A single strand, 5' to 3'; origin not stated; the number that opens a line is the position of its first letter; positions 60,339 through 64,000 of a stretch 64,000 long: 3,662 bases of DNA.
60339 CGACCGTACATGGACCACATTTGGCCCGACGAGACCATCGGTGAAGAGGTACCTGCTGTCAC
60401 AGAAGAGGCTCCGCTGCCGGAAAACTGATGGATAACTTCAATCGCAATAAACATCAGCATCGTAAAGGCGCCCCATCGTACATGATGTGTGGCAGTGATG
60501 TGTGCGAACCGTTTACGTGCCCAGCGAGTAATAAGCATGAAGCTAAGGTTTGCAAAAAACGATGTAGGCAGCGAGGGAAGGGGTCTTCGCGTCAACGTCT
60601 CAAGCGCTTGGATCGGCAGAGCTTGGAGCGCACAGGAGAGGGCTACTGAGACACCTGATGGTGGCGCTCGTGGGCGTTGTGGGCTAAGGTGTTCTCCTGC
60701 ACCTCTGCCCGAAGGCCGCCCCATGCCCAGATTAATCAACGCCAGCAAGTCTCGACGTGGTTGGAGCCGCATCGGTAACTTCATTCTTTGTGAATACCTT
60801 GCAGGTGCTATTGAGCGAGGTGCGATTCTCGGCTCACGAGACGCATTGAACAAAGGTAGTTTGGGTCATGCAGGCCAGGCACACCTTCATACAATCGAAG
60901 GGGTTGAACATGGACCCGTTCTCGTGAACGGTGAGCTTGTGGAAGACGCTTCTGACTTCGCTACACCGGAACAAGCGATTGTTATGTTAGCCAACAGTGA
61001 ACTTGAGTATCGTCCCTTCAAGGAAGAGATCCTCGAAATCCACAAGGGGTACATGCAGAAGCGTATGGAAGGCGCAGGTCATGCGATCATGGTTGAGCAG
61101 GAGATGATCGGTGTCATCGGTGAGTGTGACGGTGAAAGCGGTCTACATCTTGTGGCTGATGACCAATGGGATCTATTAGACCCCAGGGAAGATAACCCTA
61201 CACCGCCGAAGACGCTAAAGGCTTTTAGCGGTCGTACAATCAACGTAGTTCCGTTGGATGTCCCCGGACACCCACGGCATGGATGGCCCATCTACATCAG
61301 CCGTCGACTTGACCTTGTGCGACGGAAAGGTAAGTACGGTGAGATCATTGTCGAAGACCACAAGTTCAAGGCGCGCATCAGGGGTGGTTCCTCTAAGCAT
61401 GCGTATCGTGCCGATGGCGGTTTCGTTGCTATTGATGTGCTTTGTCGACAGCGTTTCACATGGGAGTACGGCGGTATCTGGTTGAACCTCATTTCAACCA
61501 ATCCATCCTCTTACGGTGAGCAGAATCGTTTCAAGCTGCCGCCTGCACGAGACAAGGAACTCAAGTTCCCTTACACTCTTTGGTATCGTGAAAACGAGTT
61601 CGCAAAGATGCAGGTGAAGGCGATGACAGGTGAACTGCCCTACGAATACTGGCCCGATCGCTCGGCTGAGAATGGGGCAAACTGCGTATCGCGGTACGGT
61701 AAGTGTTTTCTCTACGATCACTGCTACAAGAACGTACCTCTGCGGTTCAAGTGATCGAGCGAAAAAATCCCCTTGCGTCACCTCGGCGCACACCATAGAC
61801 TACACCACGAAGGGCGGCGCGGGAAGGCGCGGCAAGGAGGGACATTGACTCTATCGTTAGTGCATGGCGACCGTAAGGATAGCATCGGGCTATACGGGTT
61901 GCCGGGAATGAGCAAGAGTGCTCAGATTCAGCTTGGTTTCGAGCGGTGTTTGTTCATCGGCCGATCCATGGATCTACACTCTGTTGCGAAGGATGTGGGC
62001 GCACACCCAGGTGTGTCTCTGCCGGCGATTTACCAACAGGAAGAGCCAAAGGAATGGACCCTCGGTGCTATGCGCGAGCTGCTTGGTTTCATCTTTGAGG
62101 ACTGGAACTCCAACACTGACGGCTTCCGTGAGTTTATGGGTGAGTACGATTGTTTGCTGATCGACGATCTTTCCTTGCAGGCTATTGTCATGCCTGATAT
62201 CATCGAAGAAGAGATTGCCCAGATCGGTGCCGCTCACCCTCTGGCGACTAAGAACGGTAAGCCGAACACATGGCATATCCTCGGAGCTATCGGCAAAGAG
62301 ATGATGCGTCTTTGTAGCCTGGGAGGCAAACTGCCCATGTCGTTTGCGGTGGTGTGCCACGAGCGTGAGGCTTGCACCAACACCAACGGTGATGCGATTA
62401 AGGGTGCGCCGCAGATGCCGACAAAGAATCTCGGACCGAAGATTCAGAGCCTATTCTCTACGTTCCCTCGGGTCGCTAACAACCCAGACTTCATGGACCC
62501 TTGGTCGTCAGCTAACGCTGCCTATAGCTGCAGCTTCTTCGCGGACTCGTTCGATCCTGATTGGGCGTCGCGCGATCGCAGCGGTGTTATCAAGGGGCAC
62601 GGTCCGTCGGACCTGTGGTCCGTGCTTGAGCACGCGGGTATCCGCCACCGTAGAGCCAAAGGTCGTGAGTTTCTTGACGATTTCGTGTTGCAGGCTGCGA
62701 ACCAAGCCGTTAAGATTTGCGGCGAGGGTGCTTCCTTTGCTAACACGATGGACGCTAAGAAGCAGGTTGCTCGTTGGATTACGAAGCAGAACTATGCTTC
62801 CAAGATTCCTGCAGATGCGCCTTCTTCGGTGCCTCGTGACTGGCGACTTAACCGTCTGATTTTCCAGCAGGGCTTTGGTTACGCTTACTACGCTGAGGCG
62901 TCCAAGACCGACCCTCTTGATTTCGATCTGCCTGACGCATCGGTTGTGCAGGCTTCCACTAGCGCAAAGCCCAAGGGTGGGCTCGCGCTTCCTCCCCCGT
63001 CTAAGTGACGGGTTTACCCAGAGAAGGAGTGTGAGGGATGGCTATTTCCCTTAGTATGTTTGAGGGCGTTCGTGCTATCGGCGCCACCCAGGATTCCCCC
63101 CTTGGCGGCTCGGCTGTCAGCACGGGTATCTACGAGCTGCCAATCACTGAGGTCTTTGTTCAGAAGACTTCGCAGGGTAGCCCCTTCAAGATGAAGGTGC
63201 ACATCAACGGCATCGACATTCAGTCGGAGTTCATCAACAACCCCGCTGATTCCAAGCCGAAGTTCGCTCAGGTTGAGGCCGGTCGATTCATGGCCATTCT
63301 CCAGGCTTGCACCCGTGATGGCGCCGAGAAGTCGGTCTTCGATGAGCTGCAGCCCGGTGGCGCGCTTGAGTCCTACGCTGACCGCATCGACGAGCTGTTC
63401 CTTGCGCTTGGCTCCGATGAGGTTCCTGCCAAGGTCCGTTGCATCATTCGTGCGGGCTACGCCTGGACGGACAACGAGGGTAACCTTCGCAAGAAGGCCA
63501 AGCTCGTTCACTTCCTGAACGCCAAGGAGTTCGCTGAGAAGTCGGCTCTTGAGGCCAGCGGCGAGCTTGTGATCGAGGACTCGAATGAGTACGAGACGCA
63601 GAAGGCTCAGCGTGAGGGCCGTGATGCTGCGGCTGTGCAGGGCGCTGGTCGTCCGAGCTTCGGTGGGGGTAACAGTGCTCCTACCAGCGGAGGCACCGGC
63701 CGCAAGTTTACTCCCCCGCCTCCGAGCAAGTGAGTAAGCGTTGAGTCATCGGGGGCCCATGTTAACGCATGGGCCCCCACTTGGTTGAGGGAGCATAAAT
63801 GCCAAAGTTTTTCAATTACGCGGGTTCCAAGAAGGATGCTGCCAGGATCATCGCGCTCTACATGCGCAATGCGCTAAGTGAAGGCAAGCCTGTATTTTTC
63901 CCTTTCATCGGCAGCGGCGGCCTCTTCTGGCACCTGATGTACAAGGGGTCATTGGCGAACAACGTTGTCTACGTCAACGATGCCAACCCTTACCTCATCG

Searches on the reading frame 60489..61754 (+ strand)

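Call 7: search_protein_families(library=pfam, proteins=[window:60489-61754:+])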
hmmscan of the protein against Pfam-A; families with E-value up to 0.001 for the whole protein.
window:60489-61754:+ (421 aa): 0 families

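Call 9: search_protein_families(library=phrogs, proteins=[window:60489-61754:+])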
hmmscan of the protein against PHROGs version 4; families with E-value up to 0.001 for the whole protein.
window:60489-61754:+ (421 aa): 0 families

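Call 27: search_protein_families(library=pfam, max_evalue=1, proteins=[window:60537-61754:+])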
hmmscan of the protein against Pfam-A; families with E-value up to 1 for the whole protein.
window:60537-61754:+ (405 aa): 1 family
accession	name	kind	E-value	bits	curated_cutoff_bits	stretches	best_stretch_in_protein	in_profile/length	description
PF01479.30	S4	-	0.082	13.1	22.8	1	123-145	23-45/48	S4 domain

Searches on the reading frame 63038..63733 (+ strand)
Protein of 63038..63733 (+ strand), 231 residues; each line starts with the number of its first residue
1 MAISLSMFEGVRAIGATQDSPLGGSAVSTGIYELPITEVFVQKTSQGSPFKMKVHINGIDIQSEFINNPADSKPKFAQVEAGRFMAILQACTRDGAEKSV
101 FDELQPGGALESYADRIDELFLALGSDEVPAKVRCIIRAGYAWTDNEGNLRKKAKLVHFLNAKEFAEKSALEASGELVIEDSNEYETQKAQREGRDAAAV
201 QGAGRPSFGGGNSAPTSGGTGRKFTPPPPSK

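Call 15: find_encoding_contigs(protein=window:63038-63733:+, flank=10000, max_places=2)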
Protein window:63038-63733:+ (231 aa): no gene with exactly this product is on record in the collection.

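Call 27: search_protein_families(library=pfam, max_evalue=1, proteins=[window:63038-63733:+])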
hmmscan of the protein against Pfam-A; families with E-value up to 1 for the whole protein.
window:63038-63733:+ (231 aa): 0 families

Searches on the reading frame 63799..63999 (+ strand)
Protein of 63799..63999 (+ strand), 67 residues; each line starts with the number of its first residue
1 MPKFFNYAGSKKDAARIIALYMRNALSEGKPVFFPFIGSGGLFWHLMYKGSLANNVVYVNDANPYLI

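Call 27: search_protein_families(library=pfam, max_evalue=1, proteins=[window:63799-63999:+])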
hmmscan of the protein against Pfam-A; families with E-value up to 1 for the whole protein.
seq(67 aa): 2 families
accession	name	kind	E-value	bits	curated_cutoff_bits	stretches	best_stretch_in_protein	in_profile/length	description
PF02086.21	MethyltransfD12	-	0.00046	20.4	22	1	7-67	1-55/253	D12 class N6 adenine-specific DNA methyltransferase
PF17672.6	FIMP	-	0.047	14.1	25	1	2-54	64-111/130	Fertilisation-influencing membrane protein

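Call 28: search_solved_structures(query=window:63799-63999:+, max_evalue=10, show_alignments=2)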
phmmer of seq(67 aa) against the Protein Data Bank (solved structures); distinct sequences matched with E-value up to 10: 1.
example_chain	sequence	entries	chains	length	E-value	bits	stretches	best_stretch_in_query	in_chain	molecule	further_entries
1l6j_A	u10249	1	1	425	1.5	12.7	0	20-41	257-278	Matrix metalloproteinase-9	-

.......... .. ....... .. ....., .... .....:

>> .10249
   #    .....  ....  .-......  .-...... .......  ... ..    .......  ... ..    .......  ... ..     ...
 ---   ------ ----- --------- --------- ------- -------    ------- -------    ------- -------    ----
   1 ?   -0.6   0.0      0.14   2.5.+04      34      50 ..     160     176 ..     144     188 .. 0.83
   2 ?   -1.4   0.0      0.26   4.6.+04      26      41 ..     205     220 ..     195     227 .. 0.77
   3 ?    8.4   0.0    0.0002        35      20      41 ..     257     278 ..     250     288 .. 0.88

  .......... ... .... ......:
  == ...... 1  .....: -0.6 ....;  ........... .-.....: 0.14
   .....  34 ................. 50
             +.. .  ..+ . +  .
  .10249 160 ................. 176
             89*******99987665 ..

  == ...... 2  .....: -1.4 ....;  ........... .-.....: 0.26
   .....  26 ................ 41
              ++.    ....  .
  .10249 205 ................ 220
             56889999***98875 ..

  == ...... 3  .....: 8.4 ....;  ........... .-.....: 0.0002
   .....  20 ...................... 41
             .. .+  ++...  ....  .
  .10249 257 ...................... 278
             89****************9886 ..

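Call 41: search_protein_representatives(protein=window:63799-63999:+)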
Query: 67 residues. Proteins with E-value up to 0.001 (for the whole library): 7; up to 1e-10: 2; up to 1e-30: 0. The best 7 are listed.
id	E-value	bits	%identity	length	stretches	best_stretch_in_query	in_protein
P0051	1.8e-17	78.9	64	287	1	1-66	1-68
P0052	3.2e-11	59.1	44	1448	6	33-58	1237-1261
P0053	1.9e-06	44.1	29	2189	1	32-62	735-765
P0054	3.3e-06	43.3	45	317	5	18-40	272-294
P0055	3.0e-04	37.1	41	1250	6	32-61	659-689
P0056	4.8e-04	36.5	46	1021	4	34-58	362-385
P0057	5.6e-04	36.3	48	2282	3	34-57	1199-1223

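Call 42: search_protein_families(library=pfam, proteins=[P0051], max_evalue=0.01)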
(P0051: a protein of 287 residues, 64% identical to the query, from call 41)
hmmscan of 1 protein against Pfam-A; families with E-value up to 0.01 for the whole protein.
P0051 (287 aa): 1 family
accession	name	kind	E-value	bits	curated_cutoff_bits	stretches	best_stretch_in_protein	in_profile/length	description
PF02086.21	MethyltransfD12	-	8e-17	62.2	22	1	7-246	1-230/253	D12 class N6 adenine-specific DNA methyltransferase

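Call 43: search_solved_structures(query=P0051, max_evalue=0.1, show_alignments=2)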
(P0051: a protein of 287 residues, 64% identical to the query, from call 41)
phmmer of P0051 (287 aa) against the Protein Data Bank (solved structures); distinct sequences matched with E-value up to 0.1: 6.
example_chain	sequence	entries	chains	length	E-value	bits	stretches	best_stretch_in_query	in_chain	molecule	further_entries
2dpm_A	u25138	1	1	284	3.4e-15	59.3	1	34-282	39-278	PROTEIN (ADENINE-SPECIFIC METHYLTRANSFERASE DPNII 1)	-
2g1p_A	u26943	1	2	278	1.2e-07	34.6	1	106-284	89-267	DNA adenine methylase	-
4gol_D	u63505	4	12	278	1.2e-07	34.6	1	106-284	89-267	DNA adenine methylase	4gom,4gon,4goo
4gbe_D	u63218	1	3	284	1.3e-07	34.5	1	106-284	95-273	DNA adenine methylase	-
4rtj_A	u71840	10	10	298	1.5e-07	34.2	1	106-284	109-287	DNA adenine methylase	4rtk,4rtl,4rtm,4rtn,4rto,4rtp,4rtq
2ore_D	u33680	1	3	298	1.5e-07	34.2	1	106-284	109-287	DNA adenine methylase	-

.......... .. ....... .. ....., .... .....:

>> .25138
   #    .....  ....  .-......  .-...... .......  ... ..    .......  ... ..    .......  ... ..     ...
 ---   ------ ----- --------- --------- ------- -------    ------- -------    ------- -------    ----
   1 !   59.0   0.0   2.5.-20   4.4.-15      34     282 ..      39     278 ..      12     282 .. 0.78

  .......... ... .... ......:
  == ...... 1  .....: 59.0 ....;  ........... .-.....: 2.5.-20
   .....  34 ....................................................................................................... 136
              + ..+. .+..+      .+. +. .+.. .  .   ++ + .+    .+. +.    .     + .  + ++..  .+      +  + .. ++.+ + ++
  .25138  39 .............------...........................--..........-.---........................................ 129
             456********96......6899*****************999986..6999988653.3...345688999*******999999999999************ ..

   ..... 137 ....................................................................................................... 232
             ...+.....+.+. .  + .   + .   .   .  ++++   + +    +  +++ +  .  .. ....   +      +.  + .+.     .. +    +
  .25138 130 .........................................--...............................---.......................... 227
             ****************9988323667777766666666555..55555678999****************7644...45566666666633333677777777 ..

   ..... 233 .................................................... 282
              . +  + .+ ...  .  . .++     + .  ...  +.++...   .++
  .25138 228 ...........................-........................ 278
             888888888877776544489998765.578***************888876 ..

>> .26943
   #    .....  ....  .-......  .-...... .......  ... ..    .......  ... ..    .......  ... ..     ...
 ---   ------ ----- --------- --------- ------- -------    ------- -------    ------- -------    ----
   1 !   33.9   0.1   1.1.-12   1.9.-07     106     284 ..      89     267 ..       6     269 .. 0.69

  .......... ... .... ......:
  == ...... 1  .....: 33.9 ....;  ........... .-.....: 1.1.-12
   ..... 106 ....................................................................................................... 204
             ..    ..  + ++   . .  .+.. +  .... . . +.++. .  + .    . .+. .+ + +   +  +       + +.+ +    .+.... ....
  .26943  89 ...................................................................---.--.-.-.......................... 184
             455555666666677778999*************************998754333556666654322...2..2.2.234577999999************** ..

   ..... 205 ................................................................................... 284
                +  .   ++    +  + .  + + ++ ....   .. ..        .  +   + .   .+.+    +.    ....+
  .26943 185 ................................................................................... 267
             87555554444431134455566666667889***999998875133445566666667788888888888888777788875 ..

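Call 47: find_homologous_proteins(query=window:63799-63999:+, max_evalue=0.001)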
Query seq(67 aa): no candidate shares three 5-residue words with the query. No homologue found.
